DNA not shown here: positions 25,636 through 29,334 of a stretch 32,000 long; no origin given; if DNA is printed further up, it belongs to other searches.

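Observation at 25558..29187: Inc-type anchor joined to a domain-permuted His-swivel / ATP-grasp 'dikinase' module that lacks a PEP-binding domain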

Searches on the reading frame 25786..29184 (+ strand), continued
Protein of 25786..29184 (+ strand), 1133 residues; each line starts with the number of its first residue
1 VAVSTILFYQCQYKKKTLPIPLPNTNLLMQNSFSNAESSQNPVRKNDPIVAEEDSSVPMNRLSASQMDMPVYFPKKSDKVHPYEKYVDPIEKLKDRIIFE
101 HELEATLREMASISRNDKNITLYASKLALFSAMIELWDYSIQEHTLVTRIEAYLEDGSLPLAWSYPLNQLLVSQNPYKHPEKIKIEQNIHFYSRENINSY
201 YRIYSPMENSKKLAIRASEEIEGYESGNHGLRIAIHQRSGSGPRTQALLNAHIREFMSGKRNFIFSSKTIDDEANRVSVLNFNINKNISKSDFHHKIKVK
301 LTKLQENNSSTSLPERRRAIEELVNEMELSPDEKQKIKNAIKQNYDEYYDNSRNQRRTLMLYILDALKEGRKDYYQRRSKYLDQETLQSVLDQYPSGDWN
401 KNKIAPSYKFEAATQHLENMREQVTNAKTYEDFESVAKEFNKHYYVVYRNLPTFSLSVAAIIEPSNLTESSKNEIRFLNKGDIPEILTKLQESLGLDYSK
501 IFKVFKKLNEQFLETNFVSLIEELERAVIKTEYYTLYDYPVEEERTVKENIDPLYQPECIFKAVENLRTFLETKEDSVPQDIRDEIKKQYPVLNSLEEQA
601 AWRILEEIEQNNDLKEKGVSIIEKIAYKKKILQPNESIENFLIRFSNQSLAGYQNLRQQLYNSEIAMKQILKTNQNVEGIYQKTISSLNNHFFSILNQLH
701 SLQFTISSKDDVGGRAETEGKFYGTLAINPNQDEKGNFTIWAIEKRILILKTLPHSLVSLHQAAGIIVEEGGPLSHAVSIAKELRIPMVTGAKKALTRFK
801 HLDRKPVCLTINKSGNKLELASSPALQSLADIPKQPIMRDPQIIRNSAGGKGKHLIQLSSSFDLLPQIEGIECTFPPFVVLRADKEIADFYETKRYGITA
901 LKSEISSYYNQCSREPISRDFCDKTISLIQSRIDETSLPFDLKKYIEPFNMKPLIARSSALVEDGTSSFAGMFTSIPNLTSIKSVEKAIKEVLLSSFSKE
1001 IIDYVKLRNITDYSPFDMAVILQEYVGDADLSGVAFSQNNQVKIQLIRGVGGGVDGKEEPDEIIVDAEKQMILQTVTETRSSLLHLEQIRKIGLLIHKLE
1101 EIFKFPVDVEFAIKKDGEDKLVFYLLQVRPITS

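Call 55: predict_structure(alignment_id=A3)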
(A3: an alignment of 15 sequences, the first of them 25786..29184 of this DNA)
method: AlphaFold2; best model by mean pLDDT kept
length: 1133 residues; sequences in the alignment: 15
mean_pLDDT: 75.8   pTM: 0.58
mean pLDDT of the five models: 75.8, 74.9, 74.6, 71.8, 70.9
residues with pLDDT >= 90: 210; 70-90: 640; 50-70: 127; < 50: 156
segments of 3 or more residues with pLDDT < 50: 1-84, 175-184, 203-205, 532-550, 734-737, 824-848, 1052-1055
pLDDT, mean of each block of 10 residues (from residue 1): 23 27 30 29 29 27 23 28 58 85 91 75 90 85 81 83 88 53 50 52 58 90 78 70 70 83 87 73 60 84 74 82 87 86 86 92 89 73 85 76 76 91 90 91 88 65 87 88 88 71 77 77 76 44 40 80 91 88 85 85 88 87 88 86 90 88 87 83 80 87 76 84 80 48 73 75 84 82 85 87 88 85 48 28 46 86 87 91 91 82 89 65 86 91 88 88 65 85 93 90 79 86 89 87 85 55 86 75 86 92 87 86 89 59
secondary structure, 60 per line:
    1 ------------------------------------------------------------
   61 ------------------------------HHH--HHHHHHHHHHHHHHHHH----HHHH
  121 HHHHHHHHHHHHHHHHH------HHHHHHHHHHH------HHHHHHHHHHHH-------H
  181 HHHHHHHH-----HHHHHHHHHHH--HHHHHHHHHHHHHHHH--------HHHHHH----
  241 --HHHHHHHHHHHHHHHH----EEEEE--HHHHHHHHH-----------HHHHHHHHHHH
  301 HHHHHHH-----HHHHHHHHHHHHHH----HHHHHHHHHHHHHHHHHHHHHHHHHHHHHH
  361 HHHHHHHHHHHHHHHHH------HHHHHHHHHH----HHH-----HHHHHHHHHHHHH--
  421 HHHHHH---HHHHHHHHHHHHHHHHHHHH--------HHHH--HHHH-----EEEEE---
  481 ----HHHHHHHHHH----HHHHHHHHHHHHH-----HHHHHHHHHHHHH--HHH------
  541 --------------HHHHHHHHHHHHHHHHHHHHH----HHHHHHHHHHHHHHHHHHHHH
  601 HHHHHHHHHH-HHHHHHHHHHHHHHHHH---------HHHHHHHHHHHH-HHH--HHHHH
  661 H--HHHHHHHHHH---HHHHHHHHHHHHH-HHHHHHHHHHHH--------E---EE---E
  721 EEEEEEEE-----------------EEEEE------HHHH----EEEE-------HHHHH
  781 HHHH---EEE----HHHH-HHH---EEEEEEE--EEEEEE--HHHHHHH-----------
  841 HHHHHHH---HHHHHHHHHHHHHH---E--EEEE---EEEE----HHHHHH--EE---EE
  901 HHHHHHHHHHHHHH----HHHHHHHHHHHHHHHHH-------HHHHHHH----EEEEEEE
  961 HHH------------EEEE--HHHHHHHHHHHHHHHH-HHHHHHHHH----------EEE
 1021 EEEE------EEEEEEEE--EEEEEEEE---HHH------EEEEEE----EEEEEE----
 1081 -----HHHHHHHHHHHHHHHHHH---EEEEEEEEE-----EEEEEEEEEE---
elements in order (helices of 4 or more, strands of 3 or more residues): H96-112 H117-137 H144-154 H161-172 H180-188 H194-204 H207-222 H231-236 H243-258 E263-267 H270-278 H290-307 H313-326 H331-377 H384-393 H406-418 H421-426 H430-449 H458-461 H464-467 E473-477 H485-494 H499-511 H517-529 H555-575 H580-610 H612-628 H638-649 H656-661 H664-673 H677-689 H691-702 E720-728 E746-750 H757-760 E765-768 H776-784 E788-790 H795-798 E806-812 E815-820 H823-829 H841-847 H851-864 E871-874 E878-881 H886-891 H901-914 H919-935 H943-949 E954-960 E976-979 H982-997 H999-1007 E1018-1024 E1031-1038 E1041-1048 E1061-1066 E1071-1076 H1086-1103 E1107-1115 E1121-1130

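Call 60: fold_search(model_id=the predicted structure, library=pdb)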
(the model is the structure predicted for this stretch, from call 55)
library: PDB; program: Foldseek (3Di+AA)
matches with E <= 10: 402; with E <= 0.001: 7
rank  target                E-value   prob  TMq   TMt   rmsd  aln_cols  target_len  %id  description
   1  5hv1                  4.9e-10  1.00  0.20  0.27   5.1       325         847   22  Rifampin phosphotransferase in complex with AMPPNP and rifampin from Listeria monocytogenes (released 2016-03-30)
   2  5hv3                  1.5e-09  1.00  0.21  0.28   3.7       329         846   20  Rifampin phosphotransferase G527Y mutant in complex with AMPPNP from Listeria monocytogenes (released 2016-03-30)
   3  5hv2                  2.0e-09  1.00  0.20  0.27   4.0       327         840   20  Rifampin phosphotransferase G527Y mutant from Listeria monocytogenes (released 2016-03-30)
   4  9goj                  1.0e-08  1.00  0.17  0.50   6.5       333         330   19  Crystal structure of HpeI from Rhodococcus rhodochrous GD02 (released 2025-05-21)
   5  5hv6_A                2.5e-08  1.00  0.21  0.70   5.1       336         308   20  The ATP binding domain of rifampin phosphotransferase from Listeria monocytogenes (released 2016-03-30)
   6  5fbu                  5.1e-04  1.00  0.11  0.17  34.6       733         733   10  Crystal structure of rifampin phosphotransferase RPH-Lm from Listeria monocytogenes in complex with rifampin-phosphate (released 2015-12-30)
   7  8oxe                  9.6e-04  1.00  0.12  0.41  15.1       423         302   10  Inositol 1,3,4-trisphosphate 5/6-kinase 1 from Solanum tuberosum (StITPK1) in complex with ADP/Mg2+ (released 2024-03-27)
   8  2e28                  2.1e-03  1.00  0.09  0.17   3.6       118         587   24  Crystal structure analysis of pyruvate kinase from Bacillus stearothermophilus (released 2008-02-05)
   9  5ig9_G                2.2e-03  1.00  0.09  0.28  17.8       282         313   11  Crystal structure of macrocyclase MdnC bound with precursor peptide MdnA from Microcystis aeruginosa MRC (released 2016-09-21)
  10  5ig9_C                2.3e-03  1.00  0.09  0.28  17.3       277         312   12  Crystal structure of macrocyclase MdnC bound with precursor peptide MdnA from Microcystis aeruginosa MRC (released 2016-09-21)
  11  5jvj_A                2.4e-03  1.00  0.11  0.14  12.1       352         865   14  C4-type pyruvate phosphate dikinase: different conformational states of the nucleotide binding domain in the dimer (released 2017-04-05)
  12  3t05_A                2.8e-03  1.00  0.09  0.16   3.9       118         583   20  Crystal structure of S. aureus Pyruvate Kinase (released 2011-10-26)
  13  7tn8                  2.9e-03  1.00  0.13  0.41  14.2       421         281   10  Crystal structure of Zea mays Inositol-tetrakisphosphate Kinase 1 mutant (ZmITPK1-H192A) in complex with InsP6 (released 2022-06-15)
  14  5ig9_A                3.3e-03  1.00  0.09  0.28  17.5       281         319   12  Crystal structure of macrocyclase MdnC bound with precursor peptide MdnA from Microcystis aeruginosa MRC (released 2016-09-21)
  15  7mgv_A                3.4e-03  1.00  0.10  0.29  14.2       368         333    8  Chryseobacterium gregarium RiPP-associated ATP-grasp ligase in complex with ADP, and a leader and core peptide (released 2021-06-23)
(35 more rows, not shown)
